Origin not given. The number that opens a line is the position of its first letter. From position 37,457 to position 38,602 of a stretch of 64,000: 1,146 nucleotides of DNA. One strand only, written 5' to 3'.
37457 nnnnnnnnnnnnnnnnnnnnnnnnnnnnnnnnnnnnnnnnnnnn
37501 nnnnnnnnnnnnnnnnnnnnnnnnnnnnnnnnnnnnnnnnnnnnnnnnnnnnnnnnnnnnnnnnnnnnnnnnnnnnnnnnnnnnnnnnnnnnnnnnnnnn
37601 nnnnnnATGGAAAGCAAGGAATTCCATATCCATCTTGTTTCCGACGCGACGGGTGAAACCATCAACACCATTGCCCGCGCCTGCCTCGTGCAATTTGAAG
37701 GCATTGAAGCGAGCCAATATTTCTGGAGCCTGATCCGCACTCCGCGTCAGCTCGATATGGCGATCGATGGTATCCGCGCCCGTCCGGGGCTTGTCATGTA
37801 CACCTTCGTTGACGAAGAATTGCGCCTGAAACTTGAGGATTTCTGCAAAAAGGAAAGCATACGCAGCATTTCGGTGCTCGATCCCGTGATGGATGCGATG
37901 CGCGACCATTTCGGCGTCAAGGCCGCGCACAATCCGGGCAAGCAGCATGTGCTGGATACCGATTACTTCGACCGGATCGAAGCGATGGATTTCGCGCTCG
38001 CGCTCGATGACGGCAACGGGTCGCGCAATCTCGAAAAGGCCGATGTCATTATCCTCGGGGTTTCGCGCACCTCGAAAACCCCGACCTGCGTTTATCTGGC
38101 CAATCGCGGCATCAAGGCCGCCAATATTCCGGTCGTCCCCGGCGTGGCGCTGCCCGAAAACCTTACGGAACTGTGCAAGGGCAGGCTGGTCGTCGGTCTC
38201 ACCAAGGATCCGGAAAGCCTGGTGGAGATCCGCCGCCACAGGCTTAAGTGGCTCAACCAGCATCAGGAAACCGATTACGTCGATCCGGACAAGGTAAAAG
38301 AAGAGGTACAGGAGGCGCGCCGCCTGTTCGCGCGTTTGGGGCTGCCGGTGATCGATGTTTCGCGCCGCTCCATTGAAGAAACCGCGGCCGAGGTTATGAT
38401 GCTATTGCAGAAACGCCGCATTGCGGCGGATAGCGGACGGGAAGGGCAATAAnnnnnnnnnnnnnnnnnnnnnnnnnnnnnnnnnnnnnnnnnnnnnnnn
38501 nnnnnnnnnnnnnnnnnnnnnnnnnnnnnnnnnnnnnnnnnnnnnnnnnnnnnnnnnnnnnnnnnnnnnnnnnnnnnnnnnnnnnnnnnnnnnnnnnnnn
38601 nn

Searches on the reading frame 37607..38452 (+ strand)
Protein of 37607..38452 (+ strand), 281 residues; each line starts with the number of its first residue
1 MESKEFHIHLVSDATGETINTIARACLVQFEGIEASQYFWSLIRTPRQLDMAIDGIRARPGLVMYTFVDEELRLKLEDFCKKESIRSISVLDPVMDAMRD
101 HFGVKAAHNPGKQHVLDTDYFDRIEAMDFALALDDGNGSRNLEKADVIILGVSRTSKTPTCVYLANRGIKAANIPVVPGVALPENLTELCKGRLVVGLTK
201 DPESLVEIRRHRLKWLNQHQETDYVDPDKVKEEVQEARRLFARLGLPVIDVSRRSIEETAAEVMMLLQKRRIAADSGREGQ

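Call 4: search_protein_families(library=pfam, proteins=[window:37607-38452:+])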
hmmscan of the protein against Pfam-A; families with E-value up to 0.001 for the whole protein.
window:37607-38452:+ (281 aa): 1 family
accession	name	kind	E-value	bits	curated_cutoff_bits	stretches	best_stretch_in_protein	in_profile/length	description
PF03618.20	Kinase-PPPase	-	1.8e-92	310.1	23.5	1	8-264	1-256/256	Kinase/pyrophosphorylase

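Call 10: find_related_loci(query=window:37607-38452:+, collection=genome_contigs, flank=3000)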
Query window:37607-38452:+ (281 aa) in genome_contigs; peptide patterns used: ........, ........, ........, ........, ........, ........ (x = any residue, [..] = any of these).
109 stretches matched a pattern; 19 encode a relative of the query (tblastn E <= 1e-3); 19 distinct loci.
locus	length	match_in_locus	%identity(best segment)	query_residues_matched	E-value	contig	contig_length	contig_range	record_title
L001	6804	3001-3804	66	2-270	1e-117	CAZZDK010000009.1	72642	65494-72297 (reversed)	MAG TPA_asm: uncultured Rhodospirillaceae bacterium isolate SRP290908_co1_67 genome assembly, contig: NODE_339_length_72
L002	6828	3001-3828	62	4-280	9e-114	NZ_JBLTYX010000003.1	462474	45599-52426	Niveispirillum sp. KHB5.9 3_length=462474_depth=1.12x, whole genome shotgun sequence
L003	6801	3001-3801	63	4-271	2e-112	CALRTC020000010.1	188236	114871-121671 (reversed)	MAG: Hydrogenophaga intermedia isolate JJ-JE56-12-2-mx-bin558 genome assembly, contig: JJ-RDS211-73-C10, whole genome sh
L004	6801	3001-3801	62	4-271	2e-112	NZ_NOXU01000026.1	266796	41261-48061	Niveispirillum lacus strain 1-14 scaffold12, whole genome shotgun sequence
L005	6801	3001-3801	63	4-271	2e-112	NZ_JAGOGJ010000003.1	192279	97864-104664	MAG: Niveispirillum sp. isolate Gw_Bodden_bin_248 Gw_Bodden_87_length_192279_cov_7.633420, whole genome shotgun sequence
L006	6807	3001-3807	61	2-271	3e-111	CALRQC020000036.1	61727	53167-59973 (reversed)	MAG: Azospirillum sp. RU38E isolate JJ-LAS318-81-1-m1-bin306 genome assembly, contig: JJ-LAS318-81-C87, whole genome sho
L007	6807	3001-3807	61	2-271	3e-111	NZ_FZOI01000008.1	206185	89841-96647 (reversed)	Azospirillum sp. RU38E, whole genome shotgun sequence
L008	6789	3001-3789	63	4-267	3e-111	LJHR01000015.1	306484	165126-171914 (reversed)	Alpha proteobacterium AAP38 AAP38_Contigs_15, whole genome shotgun sequence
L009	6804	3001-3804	61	3-271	2e-111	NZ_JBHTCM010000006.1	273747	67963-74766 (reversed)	Rhodocista pekingensis strain CGMCC 1.2194 platanus_K_17_124_6, whole genome shotgun sequence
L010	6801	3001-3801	62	4-271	8e-111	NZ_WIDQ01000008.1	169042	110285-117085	Niveispirillum sp. SYP-B3756 NODE_8, whole genome shotgun sequence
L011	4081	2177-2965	63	4-267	4e-112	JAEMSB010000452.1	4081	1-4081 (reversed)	MAG: Niveispirillum sp. isolate SupBloom_Metag_059 Bloom_2_NODE_17948_length_4081_cov_5.454049, whole genome shotgun seq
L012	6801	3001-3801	62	4-271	1e-110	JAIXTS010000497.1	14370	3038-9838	MAG: Azospirillum sp. isolate C8_MAG_00048 pond_C8_MAG_00048_000000000246, whole genome shotgun sequence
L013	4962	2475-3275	60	4-271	6e-111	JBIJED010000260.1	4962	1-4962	MAG: Azospirillales bacterium isolate ME2007-06-25D7_3300043774_group2_bin125 Rohwer_bin1812_scaffold_23050_c1, whole ge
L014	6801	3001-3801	60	4-271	2e-110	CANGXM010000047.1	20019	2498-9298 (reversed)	MAG: Rhodospirillales bacterium isolate RE-15aug16-163 genome assembly, contig: RE-15aug16-C3335, whole genome shotgun s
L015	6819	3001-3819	46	8-279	2e-79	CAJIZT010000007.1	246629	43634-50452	MAG: alpha proteobacterium MED-G09 isolate FRAM18_bin064 genome assembly, contig: FRAM17_bin064-7, whole genome shotgun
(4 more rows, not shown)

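Call 14: find_encoding_contigs(protein=window:37607-38452:+, flank=10000, max_places=4)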
Protein window:37607-38452:+ (281 aa): 1 contig read that carries it; 1 place shown.
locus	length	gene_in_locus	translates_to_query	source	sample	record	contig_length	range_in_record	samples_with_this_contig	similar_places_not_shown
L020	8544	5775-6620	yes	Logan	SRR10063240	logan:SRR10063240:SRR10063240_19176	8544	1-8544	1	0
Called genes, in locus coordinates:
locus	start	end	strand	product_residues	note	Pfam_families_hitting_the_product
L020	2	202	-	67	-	?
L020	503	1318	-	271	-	-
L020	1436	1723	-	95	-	-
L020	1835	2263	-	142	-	PF03653:UPF0093, PF05425:CopD (weak)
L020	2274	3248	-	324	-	PF00248:Aldo_ket_red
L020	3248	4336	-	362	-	PF00762:Ferrochelatase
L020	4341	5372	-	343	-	PF01208:URO-D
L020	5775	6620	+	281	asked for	PF03618:Kinase-PPPase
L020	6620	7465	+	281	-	PF08501:Shikimate_dh_N, PF01488:Shikimate_DH, PF18317:SDH_C (weak)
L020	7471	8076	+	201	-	PF01121:CoaE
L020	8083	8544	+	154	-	?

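Call 24: find_related_loci(query=window:37607-38452:+, collection=metagenome_contigs, flank=2500)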
Query window:37607-38452:+ (281 aa) in metagenome_contigs; peptide patterns used: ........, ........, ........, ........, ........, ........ (x = any residue, [..] = any of these).
205 stretches matched a pattern; 11 encode a relative of the query (tblastn E <= 1e-3); 11 distinct loci.
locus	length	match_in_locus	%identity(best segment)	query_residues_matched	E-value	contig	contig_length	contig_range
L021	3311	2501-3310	62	4-274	1e-113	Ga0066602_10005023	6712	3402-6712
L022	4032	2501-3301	60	4-271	3e-111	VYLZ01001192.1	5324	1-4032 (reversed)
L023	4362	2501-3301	60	4-271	6e-111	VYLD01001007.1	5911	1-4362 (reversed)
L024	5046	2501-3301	60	4-271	6e-111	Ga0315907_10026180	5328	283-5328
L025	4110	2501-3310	47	2-271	3e-83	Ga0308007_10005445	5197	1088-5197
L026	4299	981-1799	46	8-279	7e-80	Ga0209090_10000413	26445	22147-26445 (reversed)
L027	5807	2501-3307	61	2-271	1e-111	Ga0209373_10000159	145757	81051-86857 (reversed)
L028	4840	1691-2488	35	8-272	7e-39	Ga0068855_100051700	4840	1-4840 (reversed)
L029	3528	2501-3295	34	8-272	4e-37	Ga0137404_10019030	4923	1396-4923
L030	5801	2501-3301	35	8-272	1e-33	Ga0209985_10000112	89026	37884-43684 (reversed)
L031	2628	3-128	76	226-267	2e-14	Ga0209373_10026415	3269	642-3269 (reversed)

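Call 26: find_homologous_proteins(query=window:37607-38452:+, max_evalue=1e-60)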
Query window:37607-38452:+ (281 aa): 7828 proteins with E <= 1e-60 among 8000 candidates; the best 120 are listed.
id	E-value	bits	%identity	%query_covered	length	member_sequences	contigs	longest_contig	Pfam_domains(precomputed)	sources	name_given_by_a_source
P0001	2.3e-182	622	100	100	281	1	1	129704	PF03618.21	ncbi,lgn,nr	ncbi:MAG: pyruvate, phosphate dikinase/phosphoenolpyruvate synthase regulator [Alphaproteobacteria b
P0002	8.3e-140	483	75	99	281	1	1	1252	PF03618.21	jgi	jgi:[pyruvate, water dikinase]-phosphate phosphotransferase / [pyruvate, water dikinase] kinase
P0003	3.9e-122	425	69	96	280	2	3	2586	PF03618.21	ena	-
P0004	5.9e-122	424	68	99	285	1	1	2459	PF03618.21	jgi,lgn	jgi:regulator of PEP synthase PpsR (kinase-PPPase family)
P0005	7.8e-122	424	68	98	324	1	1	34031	PF03618.21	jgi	jgi:[pyruvate, water dikinase]-phosphate phosphotransferase / [pyruvate, water dikinase] kinase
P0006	1.5e-121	423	69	98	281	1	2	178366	PF03618.21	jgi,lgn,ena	jgi:regulator of PEP synthase PpsR (kinase-PPPase family)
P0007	5.3e-121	421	67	99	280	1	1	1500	PF03618.21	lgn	-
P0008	7.2e-121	421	69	98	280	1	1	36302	PF03618.21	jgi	jgi:regulator of PEP synthase PpsR (kinase-PPPase family)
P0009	1.6e-120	419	69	98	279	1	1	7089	PF03618.21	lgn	-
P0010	2.7e-120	419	69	95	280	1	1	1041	PF03618.21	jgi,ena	-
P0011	8.6e-120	417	71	94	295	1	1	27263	PF03618.21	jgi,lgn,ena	-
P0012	1.1e-119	417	68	99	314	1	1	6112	PF03618.21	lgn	-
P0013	1.2e-119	417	68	96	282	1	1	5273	PF03618.21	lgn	-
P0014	1.9e-119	416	68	95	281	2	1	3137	PF03618.21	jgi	jgi:[pyruvate, water dikinase]-phosphate phosphotransferase / [pyruvate, water dikinase] kinase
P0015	4.4e-119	415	69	97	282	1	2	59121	PF03618.21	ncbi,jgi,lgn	-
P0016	1.1e-118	413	65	100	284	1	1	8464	PF03618.21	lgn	-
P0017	1.2e-118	413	67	96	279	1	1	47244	PF03618.21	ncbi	-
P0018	1.4e-118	413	68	97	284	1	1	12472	PF03618.21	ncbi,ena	-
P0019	2.1e-118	412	69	94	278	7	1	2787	PF03618.21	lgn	-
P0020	7.3e-118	411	68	95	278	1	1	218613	PF03618.21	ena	-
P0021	1.0e-117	410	68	94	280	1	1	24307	PF03618.21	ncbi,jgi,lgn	-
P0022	1.3e-117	410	69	94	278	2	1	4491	PF03618.21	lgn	-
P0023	4.6e-117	408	66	98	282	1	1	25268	PF03618.21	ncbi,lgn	ncbi:MAG: pyruvate, water dikinase regulatory protein [Alphaproteobacteria bacterium]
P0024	8.0e-117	407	69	94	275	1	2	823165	PF03618.21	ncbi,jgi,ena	jgi:regulator of PEP synthase PpsR (kinase-PPPase family)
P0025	1.8e-116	406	66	98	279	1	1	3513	PF03618.21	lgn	-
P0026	2.1e-116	406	66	98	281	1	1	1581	PF03618.21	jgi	-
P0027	3.9e-116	405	67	96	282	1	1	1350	PF03618.21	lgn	-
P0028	4.7e-116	405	67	97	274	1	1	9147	PF03618.21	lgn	-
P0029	7.5e-116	404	67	97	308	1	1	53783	PF03618.21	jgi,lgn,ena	-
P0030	7.7e-116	404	64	99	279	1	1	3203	PF03618.21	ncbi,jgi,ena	jgi:regulator of PEP synthase PpsR (kinase-PPPase family)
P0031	8.6e-116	404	67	96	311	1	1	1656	PF03618.21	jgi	jgi:[pyruvate, water dikinase]-phosphate phosphotransferase / [pyruvate, water dikinase] kinase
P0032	2.1e-115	403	67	95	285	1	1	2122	PF03618.21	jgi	jgi:regulator of PEP synthase PpsR (kinase-PPPase family)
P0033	2.2e-115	403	67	96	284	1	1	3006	PF03618.21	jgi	jgi:regulator of PEP synthase PpsR (kinase-PPPase family)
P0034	4.7e-115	402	67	96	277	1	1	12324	PF03618.21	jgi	jgi:regulator of PEP synthase PpsR (kinase-PPPase family)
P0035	5.9e-115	401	65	99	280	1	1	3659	PF03618.21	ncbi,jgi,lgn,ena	-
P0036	8.2e-115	401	68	94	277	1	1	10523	PF03618.21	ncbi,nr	ncbi:MAG TPA: pyruvate, water dikinase regulatory protein [Alphaproteobacteria bacterium]|nr:pyruvat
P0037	8.7e-115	401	70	95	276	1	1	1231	PF03618.21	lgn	-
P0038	2.2e-114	399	66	95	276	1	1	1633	PF03618.21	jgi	jgi:regulator of PEP synthase PpsR (kinase-PPPase family)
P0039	2.6e-114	399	68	95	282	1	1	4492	PF03618.21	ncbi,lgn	ncbi:MAG: pyruvate, water dikinase regulatory protein [Bdellovibrionales bacterium]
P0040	2.9e-114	399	68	95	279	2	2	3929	PF03618.21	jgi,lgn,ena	-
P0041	3.1e-114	399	67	99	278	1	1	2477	PF03618.21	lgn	-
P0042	5.1e-114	398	65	99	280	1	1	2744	PF03618.21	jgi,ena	-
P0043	5.9e-114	398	63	98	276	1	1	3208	PF03618.21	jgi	jgi:[pyruvate, water dikinase]-phosphate phosphotransferase / [pyruvate, water dikinase] kinase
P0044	1.6e-113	396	64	97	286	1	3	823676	PF03618.21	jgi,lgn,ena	-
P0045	2.3e-113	396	67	95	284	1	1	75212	PF03618.21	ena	-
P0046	3.1e-113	396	65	97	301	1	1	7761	PF03618.21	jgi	jgi:regulator of PEP synthase PpsR (kinase-PPPase family)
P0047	3.2e-113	396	66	96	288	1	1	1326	PF03618.21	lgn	-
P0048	4.6e-113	395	67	94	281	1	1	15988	PF03618.21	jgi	-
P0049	1.0e-112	394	66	96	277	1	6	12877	PF03618.21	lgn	-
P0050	1.0e-112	394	66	94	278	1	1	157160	PF03618.21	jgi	jgi:[pyruvate, water dikinase]-phosphate phosphotransferase / [pyruvate, water dikinase] kinase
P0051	1.1e-112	394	65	98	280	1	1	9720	PF03618.21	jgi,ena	-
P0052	1.7e-112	393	64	96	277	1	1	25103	PF03618.21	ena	-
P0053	2.3e-112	393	66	97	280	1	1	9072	PF03618.21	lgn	-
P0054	3.3e-112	392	65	96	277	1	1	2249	PF03618.21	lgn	-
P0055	5.3e-112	392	66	96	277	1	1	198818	PF03618.21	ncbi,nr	ncbi:MAG: pyruvate, water dikinase regulatory protein [Alphaproteobacteria bacterium]|nr:pyruvate, w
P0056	5.4e-112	391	63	98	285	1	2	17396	PF03618.21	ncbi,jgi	-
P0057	7.5e-112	391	65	96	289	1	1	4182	PF03618.21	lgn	-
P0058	1.1e-111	391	66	97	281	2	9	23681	PF03618.21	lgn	-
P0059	1.1e-111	390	66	94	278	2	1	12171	PF03618.21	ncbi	ncbi:MAG: pyruvate, water dikinase regulatory protein [Bdellovibrionales bacterium]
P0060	1.4e-111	390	65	97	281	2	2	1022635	PF03618.21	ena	-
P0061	1.7e-111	390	66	96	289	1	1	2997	PF03618.21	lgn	-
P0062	2.8e-111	389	65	96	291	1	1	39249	PF03618.21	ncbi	-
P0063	2.8e-111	389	64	99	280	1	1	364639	PF03618.21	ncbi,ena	-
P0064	3.6e-111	389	65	97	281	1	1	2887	PF03618.21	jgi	jgi:regulator of PEP synthase PpsR (kinase-PPPase family)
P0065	4.7e-111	388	63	100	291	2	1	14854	PF03618.21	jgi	jgi:regulator of PEP synthase PpsR (kinase-PPPase family)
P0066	6.6e-111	388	64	100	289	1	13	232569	PF03618.21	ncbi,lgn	-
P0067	1.1e-110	387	61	99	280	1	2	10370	PF03618.21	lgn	-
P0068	1.3e-110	387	63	98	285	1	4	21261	PF03618.21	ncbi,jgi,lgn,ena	-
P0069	1.3e-110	387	65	96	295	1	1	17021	PF03618.21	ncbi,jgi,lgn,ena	jgi:regulator of PEP synthase PpsR (kinase-PPPase family)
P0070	1.7e-110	387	62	100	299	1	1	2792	PF03618.21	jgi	jgi:regulator of PEP synthase PpsR (kinase-PPPase family)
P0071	1.8e-110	387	64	98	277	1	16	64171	PF03618.21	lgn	-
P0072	2.1e-110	386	64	99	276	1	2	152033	PF03618.21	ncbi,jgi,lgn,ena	jgi:hypothetical protein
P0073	2.4e-110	386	64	96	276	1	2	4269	PF03618.21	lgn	-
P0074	2.6e-110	386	65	97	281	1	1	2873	PF03618.21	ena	-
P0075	3.5e-110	386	65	97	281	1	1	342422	PF03618.21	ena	-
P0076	5.8e-110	385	61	100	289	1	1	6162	PF03618.21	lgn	-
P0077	7.3e-110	385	63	97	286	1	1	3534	PF03618.21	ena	-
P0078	1.1e-109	384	63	99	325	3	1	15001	PF03618.21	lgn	-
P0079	1.5e-109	383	63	97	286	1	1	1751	PF03618.21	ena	-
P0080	1.7e-109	383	64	96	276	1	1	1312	PF03618.21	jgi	jgi:regulator of PEP synthase PpsR (kinase-PPPase family)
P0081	2.1e-109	383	64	97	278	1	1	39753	PF03618.21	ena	-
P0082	2.3e-109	383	63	97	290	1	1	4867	PF03618.21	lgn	-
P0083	2.5e-109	383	63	96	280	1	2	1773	PF03618.21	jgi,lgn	-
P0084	2.9e-109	383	64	96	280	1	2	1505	PF03618.21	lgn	-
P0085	3.0e-109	383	61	100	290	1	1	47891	PF03618.21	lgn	-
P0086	3.0e-109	382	63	95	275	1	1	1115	PF03618.21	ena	-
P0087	3.3e-109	382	64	96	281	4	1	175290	PF03618.21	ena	-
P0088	3.6e-109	382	63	98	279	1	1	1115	PF03618.21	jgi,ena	-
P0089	5.3e-109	382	65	99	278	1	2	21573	PF03618.21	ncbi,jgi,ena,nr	ncbi:MAG TPA: pyruvate, water dikinase regulatory protein [Alphaproteobacteria bacterium]|nr:pyruvat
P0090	5.5e-109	382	66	95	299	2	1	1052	PF03618.21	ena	-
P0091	6.1e-109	381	63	97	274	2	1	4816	PF03618.21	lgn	-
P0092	7.2e-109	381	66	96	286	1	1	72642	PF03618.21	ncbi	-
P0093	7.8e-109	381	65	95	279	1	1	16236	PF03618.21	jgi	jgi:regulator of PEP synthase PpsR (kinase-PPPase family)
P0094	7.8e-109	381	63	96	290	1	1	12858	PF03618.21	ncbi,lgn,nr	ncbi:MAG: kinase/pyrophosphorylase [Alphaproteobacteria bacterium]|nr:kinase/pyrophosphorylase [Alph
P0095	1.2e-108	381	60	97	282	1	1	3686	PF03618.21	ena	-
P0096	1.4e-108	380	65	95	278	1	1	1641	PF03618.21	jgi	jgi:regulator of PEP synthase PpsR (kinase-PPPase family)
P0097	2.0e-108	380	63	96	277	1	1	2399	PF03618.21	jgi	jgi:[pyruvate, water dikinase]-phosphate phosphotransferase / [pyruvate, water dikinase] kinase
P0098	2.3e-108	380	63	97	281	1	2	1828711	PF03618.21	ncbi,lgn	ncbi:MAG: pyruvate, water dikinase regulatory protein [Alphaproteobacteria bacterium]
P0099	2.8e-108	379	62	96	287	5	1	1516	PF03618.21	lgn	-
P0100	3.0e-108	379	63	96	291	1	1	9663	PF03618.21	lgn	-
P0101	3.0e-108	379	61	98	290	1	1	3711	PF03618.21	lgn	-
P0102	3.8e-108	379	64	95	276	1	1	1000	PF03618.21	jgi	jgi:regulator of PEP synthase PpsR (kinase-PPPase family)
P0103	3.9e-108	379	62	95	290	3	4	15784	PF03618.21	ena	-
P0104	4.5e-108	379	62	96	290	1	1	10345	PF03618.21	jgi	-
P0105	5.6e-108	378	62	99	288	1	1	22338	PF03618.21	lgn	-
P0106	7.8e-108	378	60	100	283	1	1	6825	PF03618.21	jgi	jgi:[pyruvate, water dikinase]-phosphate phosphotransferase / [pyruvate, water dikinase] kinase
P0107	8.4e-108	378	65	95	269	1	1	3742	PF03618.21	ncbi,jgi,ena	jgi:regulator of PEP synthase PpsR (kinase-PPPase family)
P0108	8.9e-108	378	60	99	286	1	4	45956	PF03618.21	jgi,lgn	-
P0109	9.8e-108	378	63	97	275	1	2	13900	PF03618.21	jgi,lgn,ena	jgi:regulator of PEP synthase PpsR (kinase-PPPase family)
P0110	1.3e-107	377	59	99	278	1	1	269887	PF03618.21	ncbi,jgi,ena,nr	ncbi:MAG TPA: pyruvate, water dikinase regulatory protein [Azospirillum sp.]|nr:pyruvate, water diki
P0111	1.3e-107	377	63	95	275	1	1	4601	PF03618.21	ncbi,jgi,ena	jgi:regulator of PEP synthase PpsR (kinase-PPPase family)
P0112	1.4e-107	377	62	97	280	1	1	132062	PF03618.21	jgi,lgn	-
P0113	1.4e-107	377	61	98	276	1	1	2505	PF03618.21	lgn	-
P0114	1.5e-107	377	61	96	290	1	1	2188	PF03618.21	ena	-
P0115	1.6e-107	377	63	95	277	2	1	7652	PF03618.21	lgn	-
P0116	1.6e-107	377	62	99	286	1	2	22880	PF03618.21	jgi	jgi:regulator of PEP synthase PpsR (kinase-PPPase family)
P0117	1.7e-107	377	61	95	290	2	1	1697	PF03618.21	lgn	-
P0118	1.8e-107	377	61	95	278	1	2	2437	PF03618.21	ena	-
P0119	2.0e-107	377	62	99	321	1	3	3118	PF03618.21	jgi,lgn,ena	-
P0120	2.1e-107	376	63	95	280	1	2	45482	PF03618.21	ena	-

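Call 27: find_encoding_contigs(protein=P0011, flank=2500, max_places=1)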
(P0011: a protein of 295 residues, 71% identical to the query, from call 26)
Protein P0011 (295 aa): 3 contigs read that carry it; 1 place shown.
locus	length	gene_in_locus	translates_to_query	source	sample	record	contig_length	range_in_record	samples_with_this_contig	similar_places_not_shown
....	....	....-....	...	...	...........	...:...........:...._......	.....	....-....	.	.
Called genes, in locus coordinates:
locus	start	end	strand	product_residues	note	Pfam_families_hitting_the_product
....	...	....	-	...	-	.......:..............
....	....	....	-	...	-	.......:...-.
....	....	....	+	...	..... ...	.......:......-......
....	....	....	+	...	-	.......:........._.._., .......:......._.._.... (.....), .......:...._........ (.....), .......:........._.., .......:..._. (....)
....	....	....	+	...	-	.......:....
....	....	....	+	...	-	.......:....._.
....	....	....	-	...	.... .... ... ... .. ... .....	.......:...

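Call 28: find_encoding_contigs(protein=P0006, flank=2500, max_places=1)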
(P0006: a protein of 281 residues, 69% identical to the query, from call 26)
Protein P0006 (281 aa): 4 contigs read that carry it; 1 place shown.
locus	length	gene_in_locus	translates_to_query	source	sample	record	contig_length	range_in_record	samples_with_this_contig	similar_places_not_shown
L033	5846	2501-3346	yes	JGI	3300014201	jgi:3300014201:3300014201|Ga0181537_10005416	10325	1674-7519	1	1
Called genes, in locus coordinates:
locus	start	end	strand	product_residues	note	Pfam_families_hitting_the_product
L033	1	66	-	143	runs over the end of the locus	PF03653:UPF0093, PF05425:CopD (weak)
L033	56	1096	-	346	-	PF00762:Ferrochelatase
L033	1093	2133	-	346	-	PF01208:URO-D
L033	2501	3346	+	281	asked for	PF03618:Kinase-PPPase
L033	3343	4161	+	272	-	PF08501:Shikimate_dh_N, PF03807:F420_oxidored (faint), PF01488:Shikimate_DH, PF18317:SDH_C (faint)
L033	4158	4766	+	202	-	PF01121:CoaE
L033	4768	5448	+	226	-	PF00929:RNase_T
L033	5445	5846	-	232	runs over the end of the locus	PF01738:DLH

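Call 29: find_encoding_contigs(protein=P0008, flank=2500, max_places=1)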
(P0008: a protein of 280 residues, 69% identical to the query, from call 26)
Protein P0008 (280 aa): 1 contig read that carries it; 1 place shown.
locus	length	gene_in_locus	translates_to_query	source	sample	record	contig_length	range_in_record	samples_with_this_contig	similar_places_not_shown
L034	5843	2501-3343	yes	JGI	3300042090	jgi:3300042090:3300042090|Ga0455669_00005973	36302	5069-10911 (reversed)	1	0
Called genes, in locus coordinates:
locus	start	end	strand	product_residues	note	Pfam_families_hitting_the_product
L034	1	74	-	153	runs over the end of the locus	PF03653:UPF0093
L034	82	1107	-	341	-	PF00762:Ferrochelatase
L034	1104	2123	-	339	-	PF01208:URO-D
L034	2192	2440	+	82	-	-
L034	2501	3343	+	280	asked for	PF03618:Kinase-PPPase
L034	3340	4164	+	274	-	PF08501:Shikimate_dh_N, PF01488:Shikimate_DH, PF18317:SDH_C (faint)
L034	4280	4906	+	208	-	PF01121:CoaE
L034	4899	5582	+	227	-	PF00929:RNase_T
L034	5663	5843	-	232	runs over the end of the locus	PF01738:DLH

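Call 30: find_encoding_contigs(protein=P0015, flank=2500, max_places=1)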
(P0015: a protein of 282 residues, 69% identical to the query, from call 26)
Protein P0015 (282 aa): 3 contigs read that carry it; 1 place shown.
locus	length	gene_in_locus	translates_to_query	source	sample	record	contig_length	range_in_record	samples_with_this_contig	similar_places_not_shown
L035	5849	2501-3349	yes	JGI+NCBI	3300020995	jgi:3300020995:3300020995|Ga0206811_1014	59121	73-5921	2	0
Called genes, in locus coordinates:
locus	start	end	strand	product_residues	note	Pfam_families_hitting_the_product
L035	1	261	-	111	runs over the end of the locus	?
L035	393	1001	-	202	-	-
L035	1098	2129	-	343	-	PF01208:URO-D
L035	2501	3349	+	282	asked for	PF03618:Kinase-PPPase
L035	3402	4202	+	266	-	PF08501:Shikimate_dh_N, PF03807:F420_oxidored (faint), PF01488:Shikimate_DH, PF18317:SDH_C (weak)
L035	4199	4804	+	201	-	PF01121:CoaE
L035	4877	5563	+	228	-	PF00929:RNase_T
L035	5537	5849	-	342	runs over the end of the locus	-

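Call 48: list_cluster_members(proteins=[P0001])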
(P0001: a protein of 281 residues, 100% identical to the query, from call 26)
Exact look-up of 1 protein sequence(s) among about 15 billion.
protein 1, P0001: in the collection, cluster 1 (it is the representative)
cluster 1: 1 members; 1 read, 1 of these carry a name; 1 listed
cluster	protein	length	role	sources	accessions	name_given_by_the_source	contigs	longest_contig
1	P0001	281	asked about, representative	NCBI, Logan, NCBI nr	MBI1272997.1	MAG: pyruvate, phosphate dikinase/phosphoenolpyruvate synthase regulator ... | pyruvate, phosphate dikinase/phosphoenolpyruvate synthase regulator [Alphaproteobacteria ...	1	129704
